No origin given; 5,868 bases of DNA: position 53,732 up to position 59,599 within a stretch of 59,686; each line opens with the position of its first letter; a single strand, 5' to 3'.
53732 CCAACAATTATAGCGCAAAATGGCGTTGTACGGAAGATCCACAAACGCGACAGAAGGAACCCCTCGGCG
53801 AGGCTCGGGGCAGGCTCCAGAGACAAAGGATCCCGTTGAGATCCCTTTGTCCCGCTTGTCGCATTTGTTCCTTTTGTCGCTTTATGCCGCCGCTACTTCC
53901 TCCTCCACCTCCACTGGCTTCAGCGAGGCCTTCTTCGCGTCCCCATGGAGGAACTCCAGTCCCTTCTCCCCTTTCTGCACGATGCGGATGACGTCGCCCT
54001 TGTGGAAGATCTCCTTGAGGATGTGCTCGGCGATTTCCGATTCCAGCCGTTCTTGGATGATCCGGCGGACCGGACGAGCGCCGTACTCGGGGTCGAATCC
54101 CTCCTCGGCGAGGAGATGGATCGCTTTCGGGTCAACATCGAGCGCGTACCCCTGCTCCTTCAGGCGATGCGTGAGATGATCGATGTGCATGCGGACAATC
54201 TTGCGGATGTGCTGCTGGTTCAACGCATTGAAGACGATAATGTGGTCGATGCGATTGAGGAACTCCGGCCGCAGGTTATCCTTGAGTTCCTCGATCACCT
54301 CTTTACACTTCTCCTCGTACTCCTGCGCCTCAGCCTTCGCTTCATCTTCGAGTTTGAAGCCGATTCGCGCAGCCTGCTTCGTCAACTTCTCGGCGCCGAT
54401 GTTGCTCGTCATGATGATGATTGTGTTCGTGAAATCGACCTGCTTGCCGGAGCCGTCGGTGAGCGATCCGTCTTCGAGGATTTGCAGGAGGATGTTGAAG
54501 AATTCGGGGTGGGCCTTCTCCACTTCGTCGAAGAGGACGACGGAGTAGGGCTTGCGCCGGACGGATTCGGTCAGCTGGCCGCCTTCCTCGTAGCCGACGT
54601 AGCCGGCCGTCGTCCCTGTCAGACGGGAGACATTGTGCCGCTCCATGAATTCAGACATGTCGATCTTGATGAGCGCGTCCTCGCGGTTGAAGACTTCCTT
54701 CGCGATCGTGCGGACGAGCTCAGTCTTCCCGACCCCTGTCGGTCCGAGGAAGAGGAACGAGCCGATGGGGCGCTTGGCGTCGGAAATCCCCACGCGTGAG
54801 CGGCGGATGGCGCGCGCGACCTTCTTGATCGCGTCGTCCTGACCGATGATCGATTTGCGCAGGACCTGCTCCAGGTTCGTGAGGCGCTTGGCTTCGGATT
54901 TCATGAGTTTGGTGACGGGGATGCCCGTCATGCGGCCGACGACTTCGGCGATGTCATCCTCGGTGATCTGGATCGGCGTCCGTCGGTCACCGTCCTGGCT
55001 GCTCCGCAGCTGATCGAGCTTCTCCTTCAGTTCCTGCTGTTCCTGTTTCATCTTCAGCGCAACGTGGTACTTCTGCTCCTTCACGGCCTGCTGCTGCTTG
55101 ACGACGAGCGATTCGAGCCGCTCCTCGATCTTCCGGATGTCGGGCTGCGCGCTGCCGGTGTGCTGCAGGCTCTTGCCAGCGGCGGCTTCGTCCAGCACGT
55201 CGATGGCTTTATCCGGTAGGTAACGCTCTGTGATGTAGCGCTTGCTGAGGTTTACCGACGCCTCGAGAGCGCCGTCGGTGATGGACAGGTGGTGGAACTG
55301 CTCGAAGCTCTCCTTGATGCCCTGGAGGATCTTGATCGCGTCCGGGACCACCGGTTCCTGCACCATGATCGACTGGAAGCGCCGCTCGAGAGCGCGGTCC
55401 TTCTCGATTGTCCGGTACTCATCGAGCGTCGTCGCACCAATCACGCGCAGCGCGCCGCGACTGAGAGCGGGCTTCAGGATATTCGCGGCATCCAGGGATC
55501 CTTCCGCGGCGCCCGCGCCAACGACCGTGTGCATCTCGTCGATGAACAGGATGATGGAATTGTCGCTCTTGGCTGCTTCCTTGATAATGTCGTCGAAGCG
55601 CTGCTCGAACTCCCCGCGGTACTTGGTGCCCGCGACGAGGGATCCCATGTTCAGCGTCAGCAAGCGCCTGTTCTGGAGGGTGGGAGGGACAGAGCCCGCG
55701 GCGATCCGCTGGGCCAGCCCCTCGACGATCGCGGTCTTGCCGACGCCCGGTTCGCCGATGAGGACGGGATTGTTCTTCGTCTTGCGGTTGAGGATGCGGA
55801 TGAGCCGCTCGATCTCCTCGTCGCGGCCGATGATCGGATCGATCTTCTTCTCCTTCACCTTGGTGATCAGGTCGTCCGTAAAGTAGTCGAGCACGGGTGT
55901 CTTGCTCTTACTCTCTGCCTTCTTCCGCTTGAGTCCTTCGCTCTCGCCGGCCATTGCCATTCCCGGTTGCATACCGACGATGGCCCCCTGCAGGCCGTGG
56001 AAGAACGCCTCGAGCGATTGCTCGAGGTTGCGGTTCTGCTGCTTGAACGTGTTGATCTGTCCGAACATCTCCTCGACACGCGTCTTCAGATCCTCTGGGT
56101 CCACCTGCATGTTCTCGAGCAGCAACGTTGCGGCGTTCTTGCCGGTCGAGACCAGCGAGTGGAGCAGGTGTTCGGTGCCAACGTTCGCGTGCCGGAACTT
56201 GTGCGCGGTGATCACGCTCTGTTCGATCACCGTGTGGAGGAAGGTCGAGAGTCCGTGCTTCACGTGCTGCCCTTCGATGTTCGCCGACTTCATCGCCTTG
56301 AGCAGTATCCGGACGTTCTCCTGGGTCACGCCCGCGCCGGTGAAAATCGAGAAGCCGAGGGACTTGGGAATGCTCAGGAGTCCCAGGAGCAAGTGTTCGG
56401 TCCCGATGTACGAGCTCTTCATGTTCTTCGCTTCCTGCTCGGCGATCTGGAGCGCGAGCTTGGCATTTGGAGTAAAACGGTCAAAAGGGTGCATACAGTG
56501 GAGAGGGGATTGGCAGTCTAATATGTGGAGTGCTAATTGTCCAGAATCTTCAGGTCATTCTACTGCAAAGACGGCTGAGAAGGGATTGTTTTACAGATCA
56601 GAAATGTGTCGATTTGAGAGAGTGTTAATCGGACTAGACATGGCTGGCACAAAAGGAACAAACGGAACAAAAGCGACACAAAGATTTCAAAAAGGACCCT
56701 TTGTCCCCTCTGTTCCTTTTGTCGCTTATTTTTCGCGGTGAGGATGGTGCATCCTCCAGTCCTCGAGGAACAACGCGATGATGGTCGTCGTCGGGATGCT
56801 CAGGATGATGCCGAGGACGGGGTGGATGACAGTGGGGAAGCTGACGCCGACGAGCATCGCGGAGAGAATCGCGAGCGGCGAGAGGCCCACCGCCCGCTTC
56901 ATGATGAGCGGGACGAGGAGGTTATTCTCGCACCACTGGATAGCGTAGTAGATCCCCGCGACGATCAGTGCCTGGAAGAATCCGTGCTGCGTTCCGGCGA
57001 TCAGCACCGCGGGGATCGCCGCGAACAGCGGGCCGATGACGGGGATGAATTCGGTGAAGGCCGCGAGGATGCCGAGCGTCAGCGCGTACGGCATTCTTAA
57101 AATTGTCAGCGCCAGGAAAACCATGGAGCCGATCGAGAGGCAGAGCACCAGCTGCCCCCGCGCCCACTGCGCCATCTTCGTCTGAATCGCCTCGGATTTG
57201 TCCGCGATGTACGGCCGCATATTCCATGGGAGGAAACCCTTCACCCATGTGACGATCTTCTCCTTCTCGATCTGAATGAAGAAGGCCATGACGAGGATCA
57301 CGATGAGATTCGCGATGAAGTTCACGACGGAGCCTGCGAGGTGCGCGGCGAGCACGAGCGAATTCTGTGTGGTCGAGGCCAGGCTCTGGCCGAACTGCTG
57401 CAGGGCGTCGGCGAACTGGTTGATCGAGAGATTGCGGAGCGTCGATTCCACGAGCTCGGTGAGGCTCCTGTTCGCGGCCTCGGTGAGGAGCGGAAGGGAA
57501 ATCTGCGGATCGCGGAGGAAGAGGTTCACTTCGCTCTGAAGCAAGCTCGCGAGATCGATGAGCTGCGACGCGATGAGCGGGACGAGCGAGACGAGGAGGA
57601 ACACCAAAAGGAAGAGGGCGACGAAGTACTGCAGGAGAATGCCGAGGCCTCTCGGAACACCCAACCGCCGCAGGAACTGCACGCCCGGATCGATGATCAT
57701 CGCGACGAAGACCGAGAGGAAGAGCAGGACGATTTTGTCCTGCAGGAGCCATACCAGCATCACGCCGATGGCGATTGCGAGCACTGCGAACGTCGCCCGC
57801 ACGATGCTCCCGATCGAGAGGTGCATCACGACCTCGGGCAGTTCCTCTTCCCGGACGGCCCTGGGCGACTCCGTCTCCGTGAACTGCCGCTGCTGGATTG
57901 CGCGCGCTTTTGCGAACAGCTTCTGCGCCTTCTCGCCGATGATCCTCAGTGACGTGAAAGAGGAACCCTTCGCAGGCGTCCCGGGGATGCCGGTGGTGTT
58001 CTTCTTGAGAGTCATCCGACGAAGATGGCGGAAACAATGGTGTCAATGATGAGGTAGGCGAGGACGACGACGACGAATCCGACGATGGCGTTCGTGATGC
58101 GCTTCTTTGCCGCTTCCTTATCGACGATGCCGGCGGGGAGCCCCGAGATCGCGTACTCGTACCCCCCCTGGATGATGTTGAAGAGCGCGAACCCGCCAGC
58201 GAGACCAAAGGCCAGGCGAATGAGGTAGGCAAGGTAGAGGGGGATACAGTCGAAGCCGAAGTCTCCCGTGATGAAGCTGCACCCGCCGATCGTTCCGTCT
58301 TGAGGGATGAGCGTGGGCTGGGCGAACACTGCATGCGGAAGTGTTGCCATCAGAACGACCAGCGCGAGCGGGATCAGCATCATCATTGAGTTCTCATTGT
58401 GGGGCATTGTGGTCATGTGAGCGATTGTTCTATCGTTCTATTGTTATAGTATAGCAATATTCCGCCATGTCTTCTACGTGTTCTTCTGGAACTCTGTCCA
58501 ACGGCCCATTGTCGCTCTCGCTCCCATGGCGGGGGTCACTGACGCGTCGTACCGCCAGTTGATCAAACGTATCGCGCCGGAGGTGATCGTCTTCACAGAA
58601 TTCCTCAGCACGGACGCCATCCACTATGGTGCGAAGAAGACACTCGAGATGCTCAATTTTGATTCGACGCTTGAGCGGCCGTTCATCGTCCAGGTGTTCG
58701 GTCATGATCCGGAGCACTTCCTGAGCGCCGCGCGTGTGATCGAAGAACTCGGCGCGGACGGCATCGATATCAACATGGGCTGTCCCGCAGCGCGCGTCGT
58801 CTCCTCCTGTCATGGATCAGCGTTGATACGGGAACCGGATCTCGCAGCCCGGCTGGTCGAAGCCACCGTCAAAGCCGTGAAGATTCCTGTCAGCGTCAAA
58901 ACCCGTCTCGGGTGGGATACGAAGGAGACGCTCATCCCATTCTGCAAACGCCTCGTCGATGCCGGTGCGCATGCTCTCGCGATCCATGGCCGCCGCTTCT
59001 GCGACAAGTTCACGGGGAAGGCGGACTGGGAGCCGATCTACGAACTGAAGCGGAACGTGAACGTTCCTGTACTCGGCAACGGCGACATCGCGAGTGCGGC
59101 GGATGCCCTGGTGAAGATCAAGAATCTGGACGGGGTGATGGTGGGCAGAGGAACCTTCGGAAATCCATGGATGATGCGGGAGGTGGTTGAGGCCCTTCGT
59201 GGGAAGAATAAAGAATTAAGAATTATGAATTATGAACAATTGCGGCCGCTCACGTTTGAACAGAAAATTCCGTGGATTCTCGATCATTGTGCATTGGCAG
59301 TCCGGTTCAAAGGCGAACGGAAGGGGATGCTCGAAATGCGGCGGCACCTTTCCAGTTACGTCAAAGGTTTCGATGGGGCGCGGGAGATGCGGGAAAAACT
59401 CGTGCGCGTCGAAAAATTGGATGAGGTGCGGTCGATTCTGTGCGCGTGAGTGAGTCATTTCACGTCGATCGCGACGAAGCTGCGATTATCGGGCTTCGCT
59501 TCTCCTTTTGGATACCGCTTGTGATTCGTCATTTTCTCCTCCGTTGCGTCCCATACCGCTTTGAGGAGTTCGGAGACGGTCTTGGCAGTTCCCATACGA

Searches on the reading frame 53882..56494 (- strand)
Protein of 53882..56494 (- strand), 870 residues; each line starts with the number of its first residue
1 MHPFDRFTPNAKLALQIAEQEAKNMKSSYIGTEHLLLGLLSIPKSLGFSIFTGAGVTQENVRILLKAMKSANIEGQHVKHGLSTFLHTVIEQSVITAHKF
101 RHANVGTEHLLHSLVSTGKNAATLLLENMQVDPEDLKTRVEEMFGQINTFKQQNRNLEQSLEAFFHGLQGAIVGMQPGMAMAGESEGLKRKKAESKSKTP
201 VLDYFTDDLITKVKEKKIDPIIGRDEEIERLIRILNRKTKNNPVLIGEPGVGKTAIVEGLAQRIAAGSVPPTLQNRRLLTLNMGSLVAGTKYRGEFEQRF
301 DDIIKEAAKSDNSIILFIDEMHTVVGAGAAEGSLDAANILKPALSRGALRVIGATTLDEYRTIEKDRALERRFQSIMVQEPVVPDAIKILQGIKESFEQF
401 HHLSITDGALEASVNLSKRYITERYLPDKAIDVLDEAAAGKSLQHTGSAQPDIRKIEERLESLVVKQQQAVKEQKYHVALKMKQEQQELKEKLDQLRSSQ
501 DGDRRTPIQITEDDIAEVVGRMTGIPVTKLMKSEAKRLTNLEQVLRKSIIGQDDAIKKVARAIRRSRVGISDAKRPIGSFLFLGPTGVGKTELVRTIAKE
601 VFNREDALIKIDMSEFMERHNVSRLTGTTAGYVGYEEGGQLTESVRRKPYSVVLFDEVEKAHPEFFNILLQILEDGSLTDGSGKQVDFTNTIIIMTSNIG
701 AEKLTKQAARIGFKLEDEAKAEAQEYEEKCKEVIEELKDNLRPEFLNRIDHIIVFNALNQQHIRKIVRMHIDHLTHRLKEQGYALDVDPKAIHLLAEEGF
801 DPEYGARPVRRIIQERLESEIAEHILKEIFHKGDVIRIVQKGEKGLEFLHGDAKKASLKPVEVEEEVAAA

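Call 26: search_protein_families(library=pfam, proteins=[window:53882-56494:-], max_evalue=0.001)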
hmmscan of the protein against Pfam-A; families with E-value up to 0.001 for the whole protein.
window:53882-56494:- (870 aa): 26 families (the best 25 are shown)
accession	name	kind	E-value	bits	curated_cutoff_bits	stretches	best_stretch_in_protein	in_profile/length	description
PF07724.20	AAA_2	-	1.9e-65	220.4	27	1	575-751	1-165/166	AAA domain (Cdc48 subfamily)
PF17871.7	AAA_lid_9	-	4.5e-29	100.9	22.8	1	384-484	3-102/104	AAA lid domain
PF00004.35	AAA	-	2.4e-26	93.2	21.2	2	244-377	2-127/131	ATPase family associated with various cellular activities (AAA)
PF02861.25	Clp_N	-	9.9e-25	86.9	20.7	2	18-66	1-49/53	Clp amino terminal domain, pathogenicity island component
PF10431.15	ClpB_D2-small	-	1.8e-24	86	21.9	1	758-838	1-81/81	C-terminal, D2-small domain, of ClpB protein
PF07728.20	AAA_5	-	1.2e-18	67.9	22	2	580-701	2-125/139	AAA domain (dynein-related subfamily)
PF13191.12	AAA_16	-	9.2e-14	52.7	32.6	1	221-267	2-51/167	AAA ATPase domain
PF13401.12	AAA_22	-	4.8e-11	43.5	27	1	580-675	8-110/130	AAA domain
PF00158.32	Sigma54_activat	-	1.8e-09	37.9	20.2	1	550-704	2-148/168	Sigma-54 interaction domain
PF13173.12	AAA_14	-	1.5e-07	31.9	27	0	581-676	6-88/129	AAA domain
PF05621.17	TniB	-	3.5e-07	30.3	22.4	1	227-379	22-185/189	Bacterial TniB protein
PF20720.3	nSTAND3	-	2.1e-06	27.9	27.2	0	232-265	11-42/155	Novel STAND NTPase 3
PF20030.5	bpMoxR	-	3e-06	26.9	27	0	215-266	8-57/205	MoxR domain in the MoxR-vWA-beta-propeller ternary systems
PF00910.28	RNA_helicase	-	1.2e-05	26.2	21.5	0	245-307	3-62/105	RNA helicase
PF12775.13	AAA_7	-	1.4e-05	25.2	25.8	0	579-623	35-79/181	P-loop containing dynein motor region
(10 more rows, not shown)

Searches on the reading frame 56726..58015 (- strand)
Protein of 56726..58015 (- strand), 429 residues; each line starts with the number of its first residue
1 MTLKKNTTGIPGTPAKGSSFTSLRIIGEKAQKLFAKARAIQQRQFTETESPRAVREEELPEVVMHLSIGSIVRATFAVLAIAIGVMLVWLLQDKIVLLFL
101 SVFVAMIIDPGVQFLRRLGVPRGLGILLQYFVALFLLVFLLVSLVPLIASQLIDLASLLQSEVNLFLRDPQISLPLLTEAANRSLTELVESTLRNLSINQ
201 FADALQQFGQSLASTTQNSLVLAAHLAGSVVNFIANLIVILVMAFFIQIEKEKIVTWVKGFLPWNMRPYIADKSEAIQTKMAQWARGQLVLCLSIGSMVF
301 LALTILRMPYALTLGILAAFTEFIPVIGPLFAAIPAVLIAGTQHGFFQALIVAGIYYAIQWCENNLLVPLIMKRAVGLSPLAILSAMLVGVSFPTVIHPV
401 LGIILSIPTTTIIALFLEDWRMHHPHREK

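Call 26: search_protein_families(library=pfam, proteins=[window:56726-58015:-], max_evalue=0.001)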
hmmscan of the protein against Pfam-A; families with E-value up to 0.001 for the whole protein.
window:56726-58015:- (429 aa): 1 family
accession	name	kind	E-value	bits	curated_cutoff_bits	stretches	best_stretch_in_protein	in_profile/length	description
PF01594.21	AI-2E_transport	-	1.1e-50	173.1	34.3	1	79-420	6-326/327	AI-2E family transporter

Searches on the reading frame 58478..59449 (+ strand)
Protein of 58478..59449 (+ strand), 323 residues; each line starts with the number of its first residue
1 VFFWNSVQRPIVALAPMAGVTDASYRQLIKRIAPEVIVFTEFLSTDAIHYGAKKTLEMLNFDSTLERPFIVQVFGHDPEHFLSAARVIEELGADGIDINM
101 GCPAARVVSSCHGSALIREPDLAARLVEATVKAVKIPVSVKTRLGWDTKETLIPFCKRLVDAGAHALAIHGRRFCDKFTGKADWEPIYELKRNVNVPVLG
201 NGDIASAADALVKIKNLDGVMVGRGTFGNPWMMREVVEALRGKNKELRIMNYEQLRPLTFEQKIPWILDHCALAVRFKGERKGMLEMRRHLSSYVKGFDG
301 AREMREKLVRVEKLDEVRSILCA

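Call 26: search_protein_families(library=pfam, proteins=[window:58478-59449:+], max_evalue=0.001)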
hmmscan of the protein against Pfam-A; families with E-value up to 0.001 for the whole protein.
window:58478-59449:+ (323 aa): 2 families
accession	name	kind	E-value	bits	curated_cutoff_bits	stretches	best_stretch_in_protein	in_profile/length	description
PF01207.24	Dus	-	3.8e-80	269.7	20.4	1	14-317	2-298/311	Dihydrouridine synthase (Dus)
PF01180.27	DHO_dh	-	1.4e-05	24.8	27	0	66-141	94-163/291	Dihydroorotate dehydrogenase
